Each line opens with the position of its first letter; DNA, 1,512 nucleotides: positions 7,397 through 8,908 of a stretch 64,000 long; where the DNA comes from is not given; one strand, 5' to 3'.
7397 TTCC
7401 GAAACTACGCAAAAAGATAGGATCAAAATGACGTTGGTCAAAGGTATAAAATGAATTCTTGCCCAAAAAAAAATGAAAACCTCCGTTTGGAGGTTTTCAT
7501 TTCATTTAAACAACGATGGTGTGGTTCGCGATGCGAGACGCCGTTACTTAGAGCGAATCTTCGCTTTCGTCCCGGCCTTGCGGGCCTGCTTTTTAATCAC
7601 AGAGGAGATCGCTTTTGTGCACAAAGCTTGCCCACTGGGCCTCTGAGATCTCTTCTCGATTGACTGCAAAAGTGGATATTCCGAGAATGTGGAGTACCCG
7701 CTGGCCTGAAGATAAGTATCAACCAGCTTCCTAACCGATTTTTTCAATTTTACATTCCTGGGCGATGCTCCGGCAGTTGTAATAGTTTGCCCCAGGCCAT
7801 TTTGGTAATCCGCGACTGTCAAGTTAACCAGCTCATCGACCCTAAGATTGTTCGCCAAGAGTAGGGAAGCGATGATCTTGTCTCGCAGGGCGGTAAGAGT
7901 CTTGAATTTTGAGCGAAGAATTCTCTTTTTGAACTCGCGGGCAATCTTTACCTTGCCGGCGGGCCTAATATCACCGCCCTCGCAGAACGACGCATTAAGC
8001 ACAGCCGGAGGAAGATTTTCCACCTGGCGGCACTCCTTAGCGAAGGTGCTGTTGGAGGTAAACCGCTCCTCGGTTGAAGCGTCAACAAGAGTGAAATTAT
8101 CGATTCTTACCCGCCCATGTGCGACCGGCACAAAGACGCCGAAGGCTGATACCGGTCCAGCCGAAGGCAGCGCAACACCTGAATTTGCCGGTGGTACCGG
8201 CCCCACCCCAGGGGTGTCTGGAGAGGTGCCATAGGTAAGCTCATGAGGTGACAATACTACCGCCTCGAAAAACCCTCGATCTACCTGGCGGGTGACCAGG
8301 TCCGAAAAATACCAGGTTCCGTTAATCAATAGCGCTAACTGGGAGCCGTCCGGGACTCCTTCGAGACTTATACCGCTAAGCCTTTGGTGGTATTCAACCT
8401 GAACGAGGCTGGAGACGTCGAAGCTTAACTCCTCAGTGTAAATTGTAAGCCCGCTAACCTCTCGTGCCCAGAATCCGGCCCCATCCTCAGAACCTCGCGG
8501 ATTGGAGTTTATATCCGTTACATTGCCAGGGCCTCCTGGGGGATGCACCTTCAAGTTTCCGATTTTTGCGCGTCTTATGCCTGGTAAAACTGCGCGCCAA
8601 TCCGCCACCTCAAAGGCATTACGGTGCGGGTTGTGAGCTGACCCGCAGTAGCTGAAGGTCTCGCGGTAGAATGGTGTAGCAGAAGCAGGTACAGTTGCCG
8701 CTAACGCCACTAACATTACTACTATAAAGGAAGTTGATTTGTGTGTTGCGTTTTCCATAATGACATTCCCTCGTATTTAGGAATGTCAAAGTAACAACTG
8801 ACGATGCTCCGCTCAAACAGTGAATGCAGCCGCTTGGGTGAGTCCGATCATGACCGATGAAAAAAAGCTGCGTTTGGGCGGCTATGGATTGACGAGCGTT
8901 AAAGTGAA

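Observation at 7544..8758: Secreted protein whose C-terminus is a fragment of a tyrosine recombinase catalytic domain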

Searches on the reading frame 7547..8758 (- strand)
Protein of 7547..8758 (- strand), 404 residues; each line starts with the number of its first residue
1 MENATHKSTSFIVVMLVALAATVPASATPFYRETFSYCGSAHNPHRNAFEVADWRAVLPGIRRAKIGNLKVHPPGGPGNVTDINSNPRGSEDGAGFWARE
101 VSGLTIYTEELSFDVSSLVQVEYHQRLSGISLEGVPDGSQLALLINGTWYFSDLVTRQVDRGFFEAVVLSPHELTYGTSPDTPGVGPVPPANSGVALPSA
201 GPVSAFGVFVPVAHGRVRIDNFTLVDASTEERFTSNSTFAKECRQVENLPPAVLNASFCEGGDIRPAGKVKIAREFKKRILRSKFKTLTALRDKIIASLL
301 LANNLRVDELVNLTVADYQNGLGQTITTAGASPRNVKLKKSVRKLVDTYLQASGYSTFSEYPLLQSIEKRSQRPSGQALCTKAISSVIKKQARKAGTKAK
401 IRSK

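Call 3: search_protein_families(library=pfam, proteins=[window:7547-8758:-], max_evalue=10)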
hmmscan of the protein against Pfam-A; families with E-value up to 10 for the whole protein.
window:7547-8758:- (404 aa): 1 family
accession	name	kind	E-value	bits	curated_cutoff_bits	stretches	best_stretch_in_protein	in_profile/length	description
PF00589.27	Phage_integrase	-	7.2e-06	26.3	27.1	1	288-402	19-128/172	Phage integrase family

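Call 4: search_protein_families(library=ncbifam, proteins=[window:7547-8758:-], max_evalue=10)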
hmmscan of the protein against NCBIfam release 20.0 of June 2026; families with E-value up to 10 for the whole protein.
window:7547-8758:- (404 aa): 7 families
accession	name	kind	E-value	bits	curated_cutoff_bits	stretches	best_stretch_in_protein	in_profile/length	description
NF040815.2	recomb_XerA_Arch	equivalog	6.1e-09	35.8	220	1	286-402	107-214/263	site-specific tyrosine recombinase/integron integrase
TIGR02224.1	recomb_XerC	equivalog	6.1e-07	29.1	335.15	1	286-401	123-236/295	tyrosine recombinase XerC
TIGR02225.1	recomb_XerD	equivalog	9.2e-07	28.5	329.6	1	282-402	115-234/290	site-specific tyrosine recombinase XerD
NF001399.0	PRK00283.1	subfamily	3.8e-06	26.4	279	1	283-399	126-240/300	tyrosine recombinase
NF003462.0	PRK05084.1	equivalog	0.0028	16.4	267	1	289-359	193-266/360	tyrosine recombinase XerS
NF003143.0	PRK04059.1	equivalog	0.021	15.3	97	1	367-394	61-88/89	50S ribosomal protein L34e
TIGR04227.1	zmp_18_rpt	repeat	8.1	6.2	50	1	175-182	9-16/18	zinc metalloproteinase 18-residue repeat-containing protein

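Call 5: find_homologous_proteins(query=window:7547-8758:-, max_evalue=0.001)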
Query window:7547-8758:- (404 aa): 28 proteins with E <= 0.001 among 8000 candidates.
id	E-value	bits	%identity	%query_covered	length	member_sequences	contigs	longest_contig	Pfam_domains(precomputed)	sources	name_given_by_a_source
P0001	3.1e-266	900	100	100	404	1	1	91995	PF00589.28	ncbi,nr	ncbi:MAG: hypothetical protein J5J00_04370 [Deltaproteobacteria bacterium]|nr:hypothetical protein [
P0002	2.9e-97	344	44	98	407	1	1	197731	-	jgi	-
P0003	9.2e-95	336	44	94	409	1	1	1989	-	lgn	-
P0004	7.5e-82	293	41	97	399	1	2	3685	-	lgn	-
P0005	2.0e-66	243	50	50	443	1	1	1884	PF00589.28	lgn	-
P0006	3.0e-57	212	34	98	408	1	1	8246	-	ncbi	-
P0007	7.7e-50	188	45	50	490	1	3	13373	-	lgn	-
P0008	1.5e-49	187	32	91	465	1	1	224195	-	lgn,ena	-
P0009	2.4e-49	186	33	91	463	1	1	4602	-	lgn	-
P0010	2.6e-48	183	32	87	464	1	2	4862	-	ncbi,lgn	-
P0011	2.8e-48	183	44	52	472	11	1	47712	-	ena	-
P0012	4.1e-48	182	32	96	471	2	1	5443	-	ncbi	-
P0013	4.7e-47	179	32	91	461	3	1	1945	-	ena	-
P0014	1.6e-46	177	30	95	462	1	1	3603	-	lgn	-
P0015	1.0e-45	175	41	50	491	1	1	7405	-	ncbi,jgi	jgi:hypothetical protein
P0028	6.8e-39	152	42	53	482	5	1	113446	-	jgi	jgi:hypothetical protein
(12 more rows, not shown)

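Call 9: find_encoding_contigs(protein=P0002, flank=8000, max_places=2)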
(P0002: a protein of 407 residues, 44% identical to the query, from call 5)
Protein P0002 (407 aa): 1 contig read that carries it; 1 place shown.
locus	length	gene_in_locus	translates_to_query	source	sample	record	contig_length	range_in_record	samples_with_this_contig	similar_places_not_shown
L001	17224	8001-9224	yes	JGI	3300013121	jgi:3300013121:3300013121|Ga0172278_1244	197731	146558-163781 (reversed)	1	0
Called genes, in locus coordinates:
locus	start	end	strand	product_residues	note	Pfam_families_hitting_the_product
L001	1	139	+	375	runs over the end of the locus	-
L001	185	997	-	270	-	-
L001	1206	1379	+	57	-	-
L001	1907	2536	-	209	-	-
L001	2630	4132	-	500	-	PF00589:Phage_integrase (weak)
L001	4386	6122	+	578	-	PF02310:B12-binding, PF04055:Radical_SAM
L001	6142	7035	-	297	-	PF24793:GINT1_N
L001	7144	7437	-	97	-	-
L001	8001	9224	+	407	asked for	-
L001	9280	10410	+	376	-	PF13472:Lipase_GDSL_2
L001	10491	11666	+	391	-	PF00999:Na_H_Exchanger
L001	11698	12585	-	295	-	PF13489:Methyltransf_23, PF05148:Methyltransf_8 (weak), PF13847:Methyltransf_31 (weak), PF08241:Methyltransf_11, PF08242:Methyltransf_12, PF13649:Methyltransf_25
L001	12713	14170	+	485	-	PF00672:HAMP, PF00512:HisKA, PF02518:HATPase_c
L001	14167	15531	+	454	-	PF00072:Response_reg, PF00158:Sigma54_activat, PF14532:Sigma54_activ_2, PF07724:AAA_2 (faint), PF07728:AAA_5, PF25601:AAA_lid_14, PF02954:HTH_8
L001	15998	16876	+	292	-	-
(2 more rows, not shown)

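Call 10: find_encoding_contigs(protein=P0008, flank=8000, max_places=2)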
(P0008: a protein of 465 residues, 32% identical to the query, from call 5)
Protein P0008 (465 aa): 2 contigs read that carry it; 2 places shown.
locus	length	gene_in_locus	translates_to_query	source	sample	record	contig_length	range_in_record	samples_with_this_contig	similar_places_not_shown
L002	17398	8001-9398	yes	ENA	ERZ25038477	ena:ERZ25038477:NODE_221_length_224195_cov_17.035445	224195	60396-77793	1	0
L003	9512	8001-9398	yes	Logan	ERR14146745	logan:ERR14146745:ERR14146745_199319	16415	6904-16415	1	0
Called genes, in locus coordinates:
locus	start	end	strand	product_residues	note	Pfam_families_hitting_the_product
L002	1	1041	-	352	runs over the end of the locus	PF00005:ABC_tran, PF13304:AAA_21 (faint), PF00005:ABC_tran, PF12399:BCA_ABC_TP_C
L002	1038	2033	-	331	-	PF02653:BPD_transp_2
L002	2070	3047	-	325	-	PF02653:BPD_transp_2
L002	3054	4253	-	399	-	PF13458:Peripla_BP_6, PF01094:ANF_receptor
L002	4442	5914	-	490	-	PF09787:Golgin_A5 (weak), PF28159:CEP89 (weak)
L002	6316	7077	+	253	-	PF11127:YgaP-like_TM (weak), PF10604:Polyketide_cyc2, PF03364:Polyketide_cyc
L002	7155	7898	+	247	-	PF01728:FtsJ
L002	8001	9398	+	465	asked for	-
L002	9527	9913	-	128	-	PF00571:CBS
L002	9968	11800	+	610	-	PF00122:E1-E2_ATPase, PF00702:Hydrolase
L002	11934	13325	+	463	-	-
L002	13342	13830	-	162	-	-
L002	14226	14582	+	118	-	-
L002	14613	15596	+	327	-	PF00291:PALP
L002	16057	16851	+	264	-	-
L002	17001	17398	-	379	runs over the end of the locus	PF02771:Acyl-CoA_dh_N, PF02770:Acyl-CoA_dh_M, PF00441:Acyl-CoA_dh_1, PF22924:ACOX_C_alpha1 (weak), PF08028:Acyl-CoA_dh_2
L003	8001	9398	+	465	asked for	-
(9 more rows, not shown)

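Call 11: find_encoding_contigs(protein=P0028, flank=8000, max_places=2)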
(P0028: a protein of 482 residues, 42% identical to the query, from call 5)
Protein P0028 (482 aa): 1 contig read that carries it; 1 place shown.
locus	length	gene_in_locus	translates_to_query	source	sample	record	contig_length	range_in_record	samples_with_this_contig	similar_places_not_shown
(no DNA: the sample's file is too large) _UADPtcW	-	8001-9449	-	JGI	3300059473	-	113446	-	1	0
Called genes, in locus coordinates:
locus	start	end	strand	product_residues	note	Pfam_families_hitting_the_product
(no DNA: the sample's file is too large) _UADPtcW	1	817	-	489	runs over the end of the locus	-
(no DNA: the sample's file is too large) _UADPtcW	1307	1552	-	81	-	-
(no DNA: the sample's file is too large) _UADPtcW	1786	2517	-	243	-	PF00005:ABC_tran, PF13304:AAA_21 (faint), PF12399:BCA_ABC_TP_C (faint)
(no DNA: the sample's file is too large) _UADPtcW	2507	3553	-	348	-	PF00005:ABC_tran, PF13304:AAA_21 (faint), PF00005:ABC_tran, PF12399:BCA_ABC_TP_C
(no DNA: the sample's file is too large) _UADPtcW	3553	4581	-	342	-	PF02653:BPD_transp_2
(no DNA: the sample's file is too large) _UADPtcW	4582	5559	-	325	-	PF02653:BPD_transp_2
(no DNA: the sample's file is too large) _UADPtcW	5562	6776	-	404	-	PF13433:Peripla_BP_5 (faint), PF13458:Peripla_BP_6, PF01094:ANF_receptor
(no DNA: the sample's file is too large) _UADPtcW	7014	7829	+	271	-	PF01479:S4 (weak), PF01728:FtsJ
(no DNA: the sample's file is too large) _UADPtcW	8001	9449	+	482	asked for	-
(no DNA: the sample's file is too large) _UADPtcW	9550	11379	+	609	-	PF00122:E1-E2_ATPase, PF00702:Hydrolase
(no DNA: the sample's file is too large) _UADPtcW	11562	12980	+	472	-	-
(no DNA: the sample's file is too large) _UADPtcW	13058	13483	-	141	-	-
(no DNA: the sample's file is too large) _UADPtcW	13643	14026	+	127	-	-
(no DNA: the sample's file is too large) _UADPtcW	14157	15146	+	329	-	PF00291:PALP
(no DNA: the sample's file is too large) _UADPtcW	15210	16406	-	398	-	PF02771:Acyl-CoA_dh_N, PF02770:Acyl-CoA_dh_M, PF00441:Acyl-CoA_dh_1, PF22924:ACOX_C_alpha1 (weak), PF08028:Acyl-CoA_dh_2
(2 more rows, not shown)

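Call 19: search_solved_structures(query=A1, max_evalue=1, show_alignments=2)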
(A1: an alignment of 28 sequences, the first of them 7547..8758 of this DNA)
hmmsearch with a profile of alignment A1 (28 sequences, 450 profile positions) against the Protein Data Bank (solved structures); distinct sequences matched with E-value up to 1: 24.
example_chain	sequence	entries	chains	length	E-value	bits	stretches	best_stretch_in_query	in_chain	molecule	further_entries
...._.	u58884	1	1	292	7.4e-09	38.3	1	329-443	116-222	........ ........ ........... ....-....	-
5hxy_A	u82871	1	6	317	3.6e-07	32.7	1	325-414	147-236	Tyrosine recombinase XerA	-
1a0p_A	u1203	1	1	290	9.8e-06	28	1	314-396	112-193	SITE-SPECIFIC RECOMBINASE XERD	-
5dcf_A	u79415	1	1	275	1.1e-05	27.9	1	314-396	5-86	Tyrosine recombinase XerD,DNA translocase FtsK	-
5jjv_A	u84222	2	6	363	0.0072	18.5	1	313-433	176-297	Tyrosine recombinase XerH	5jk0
7rhy_A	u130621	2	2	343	0.02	17.1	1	327-418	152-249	Recombinase cre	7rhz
1crx_A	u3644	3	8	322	0.032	16.4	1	327-418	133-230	Cre recombinase | Recombinase cre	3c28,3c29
1xns_A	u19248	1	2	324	0.032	16.4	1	327-418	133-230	Recombinase CRE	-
1drg_A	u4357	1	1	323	0.032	16.4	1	327-418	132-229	CRE RECOMBINASE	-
1f44_A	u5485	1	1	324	0.032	16.4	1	327-418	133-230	CRE RECOMBINASE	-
1nzb_A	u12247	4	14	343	0.036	16.2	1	327-418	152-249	Cre recombinase | PROTEIN (CRE RECOMBINASE) | Recombinase cre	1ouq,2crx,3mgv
7rhz_B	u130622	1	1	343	0.036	16.2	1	327-418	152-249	Recombinase cre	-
5crx_A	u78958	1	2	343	0.036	16.2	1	327-418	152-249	PROTEIN (BACTERIOPHAGE P1 CRE GENE)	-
1q3u_A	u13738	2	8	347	0.037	16.2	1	327-418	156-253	Cre recombinase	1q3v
1kbu_A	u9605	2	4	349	0.037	16.2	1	327-418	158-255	CRE RECOMBINASE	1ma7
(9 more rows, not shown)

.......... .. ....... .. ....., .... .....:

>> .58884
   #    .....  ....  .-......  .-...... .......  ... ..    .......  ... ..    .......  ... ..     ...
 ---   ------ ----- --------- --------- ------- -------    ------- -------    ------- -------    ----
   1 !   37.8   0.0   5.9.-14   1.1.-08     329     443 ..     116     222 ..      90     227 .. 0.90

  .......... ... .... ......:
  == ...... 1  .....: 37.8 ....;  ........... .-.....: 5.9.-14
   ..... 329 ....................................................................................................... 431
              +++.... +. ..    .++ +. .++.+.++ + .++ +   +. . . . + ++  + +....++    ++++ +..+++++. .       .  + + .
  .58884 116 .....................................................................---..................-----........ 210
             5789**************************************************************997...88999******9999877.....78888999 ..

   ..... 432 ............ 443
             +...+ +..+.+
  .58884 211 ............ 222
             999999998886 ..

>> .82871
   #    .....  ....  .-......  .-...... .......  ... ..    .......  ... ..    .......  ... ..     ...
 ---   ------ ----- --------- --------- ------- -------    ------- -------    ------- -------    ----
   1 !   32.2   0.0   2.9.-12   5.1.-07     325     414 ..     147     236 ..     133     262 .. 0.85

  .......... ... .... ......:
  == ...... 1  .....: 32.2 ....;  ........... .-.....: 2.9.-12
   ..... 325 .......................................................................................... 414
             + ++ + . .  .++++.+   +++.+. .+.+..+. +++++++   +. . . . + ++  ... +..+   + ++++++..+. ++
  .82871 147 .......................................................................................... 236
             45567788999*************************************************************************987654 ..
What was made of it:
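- On Tyrosine recombinase / phage integrase (PF00589): XerA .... hits at E 7.4e-9 (call 19).
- Checked: A profile of the family hits solved XerA-like (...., E 7.4e-9), XerA and XerD (call 19).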

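Call 22: predict_structure(alignment_id=A1)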
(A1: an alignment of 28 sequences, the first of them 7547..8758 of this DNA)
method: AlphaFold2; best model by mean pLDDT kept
length: 404 residues; sequences in the alignment: 28
mean_pLDDT: 79.0   pTM: 0.53
mean pLDDT of the five models: 79.0, 78.0, 77.8, 76.7, 75.8
residues with pLDDT >= 90: 161; 70-90: 132; 50-70: 62; < 50: 49
segments of 3 or more residues with pLDDT < 50: 1-9, 21-23, 39-42, 64-66, 84-92, 235-251, 321-323
pLDDT, mean of each block of 10 residues (from residue 1): 43 53 62 61 61 84 64 59 45 68 91 93 92 94 98 96 90 97 91 97 96 91 82 48 40 75 82 87 90 94 89 84 57 78 91 82 90 90 93 86 66
secondary structure, 60 per line:
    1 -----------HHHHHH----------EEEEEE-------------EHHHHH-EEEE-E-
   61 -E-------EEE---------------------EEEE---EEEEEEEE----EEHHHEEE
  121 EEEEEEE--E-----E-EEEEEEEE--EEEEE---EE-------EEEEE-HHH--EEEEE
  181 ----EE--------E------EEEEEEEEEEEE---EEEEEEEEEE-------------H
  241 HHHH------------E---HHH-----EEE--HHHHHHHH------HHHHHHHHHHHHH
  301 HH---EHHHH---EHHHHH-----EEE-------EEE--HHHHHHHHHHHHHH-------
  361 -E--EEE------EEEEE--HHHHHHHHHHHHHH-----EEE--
elements in order: H12-17 E28-33 H48-52 E54-57 E70-72 E94-97 E101-108 E118-127 E138-145 E148-152 E165-169 E176-180 E202-213 E217-226 H240-244 E269-271 H274-281 H288-302 H307-310 H315-319 E325-327 E335-337 H340-353 E365-367 E374-378 H381-394 E400-402
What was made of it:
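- The half-domain folds on its own: pLDDT is 80-94 (call 22).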

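Call 24: find_related_loci(query=A2, collection=genome_contigs, flank=6000)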
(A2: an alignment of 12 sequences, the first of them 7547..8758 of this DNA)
Query A2 (404 aa) in genome_contigs; peptide patterns used: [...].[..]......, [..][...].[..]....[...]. (x = any residue, [..] = any of these).
67 stretches matched a pattern; 16 encode a relative of the query (tblastn E <= 1e-3); 16 distinct loci.
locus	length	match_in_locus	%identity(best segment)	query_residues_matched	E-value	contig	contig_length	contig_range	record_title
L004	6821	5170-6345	37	19-395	2e-77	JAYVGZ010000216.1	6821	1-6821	MAG: Pseudomonadota bacterium isolate GL47_Up_metabinner_11 GL47_Up_metabinner_11_215, whole genome shotgun sequence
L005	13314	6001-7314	31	10-402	8e-52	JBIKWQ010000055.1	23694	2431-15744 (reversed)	MAG: Bdellovibrionota bacterium isolate ME2015-09-13_3300035666_group6_bin39 Rohwer_bin1188_scaffold_1616_c1, whole geno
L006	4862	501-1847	30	1-395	1e-49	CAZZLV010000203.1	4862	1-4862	MAG TPA_asm: uncultured Bdellovibrionales bacterium isolate SRP124364_co1_308 genome assembly, contig: NODE_22461_length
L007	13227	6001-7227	31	28-395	4e-48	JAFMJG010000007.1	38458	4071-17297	Bacterium isolate DEBay_Sum019D_L_G_148 NODE_618_length_38458_cov_5.954248, whole genome shotgun sequence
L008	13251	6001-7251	31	25-400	1e-47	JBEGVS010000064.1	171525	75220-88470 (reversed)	MAG: Pseudomonadota bacterium isolate riogrande_2019_sw_WHONDRS-S19S_0066_B_bin.28 scaffold_806407, whole genome shotgun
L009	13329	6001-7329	31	6-395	8e-48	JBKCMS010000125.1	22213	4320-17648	MAG: Pseudomonadota bacterium isolate samp_506_metabat2_168 samp_506_1460861, whole genome shotgun sequence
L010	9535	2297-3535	30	25-395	5e-47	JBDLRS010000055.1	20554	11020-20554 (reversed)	MAG: Pseudomonadota bacterium isolate icacos_2019_sw_WHONDRS-S19S_0094_B_bin.45 scaffold_1314608, whole genome shotgun s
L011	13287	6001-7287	31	12-395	8e-47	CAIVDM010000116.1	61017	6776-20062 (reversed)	MAG: uncultured delta proteobacterium isolate ErkenSummer_bin-0574 genome assembly, contig: bin-0574:116/255, whole geno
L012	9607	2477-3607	32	12-341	1e-46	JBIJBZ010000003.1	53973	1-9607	MAG: Bdellovibrionota bacterium isolate ME2006-08-10D11_3300044971_group2_bin88 Rohwer_bin1171_scaffold_209_c1, whole ge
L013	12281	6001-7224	30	31-395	3e-46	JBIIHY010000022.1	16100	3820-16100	MAG: Bdellovibrionota bacterium isolate ME2001-08-13pf_3300042453_group1_bin275 Rohwer_bin1166_scaffold_2707_c1, whole g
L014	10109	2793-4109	45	13-401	4e-46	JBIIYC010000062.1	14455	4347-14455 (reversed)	MAG: Bdellovibrionota bacterium isolate ME2005-08-16_3300042507_group2_bin71 Rohwer_bin1169_scaffold_2928_c1, whole geno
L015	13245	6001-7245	31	31-395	2e-49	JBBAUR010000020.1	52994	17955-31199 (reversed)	MAG: Bdellovibrionota bacterium isolate EUL_302 ctg20-EUL_302, whole genome shotgun sequence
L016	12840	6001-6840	35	11-298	6e-45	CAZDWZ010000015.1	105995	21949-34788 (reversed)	MAG TPA_asm: uncultured Bdellovibrionales bacterium isolate SRP302895_co1_124 genome assembly, contig: NODE_384_length_1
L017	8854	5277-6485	30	31-395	1e-43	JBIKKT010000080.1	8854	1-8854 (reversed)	MAG: Bdellovibrionota bacterium isolate ME2014-08-05_3300044627_group5_bin200 Rohwer_bin1185_scaffold_9391_c1, whole gen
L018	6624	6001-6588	43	31-224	1e-41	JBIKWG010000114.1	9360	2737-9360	MAG: Bdellovibrionota bacterium isolate ME2015-09-01_3300035663_group6_bin97 Rohwer_bin1187_scaffold_6038_c1, whole geno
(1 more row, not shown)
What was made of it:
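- An identical junction architecture is recovered in independent assemblies from JGI, ENA, Logan and NCBI and in 16 GTDB species genomes (calls 5, 9-11, 24).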
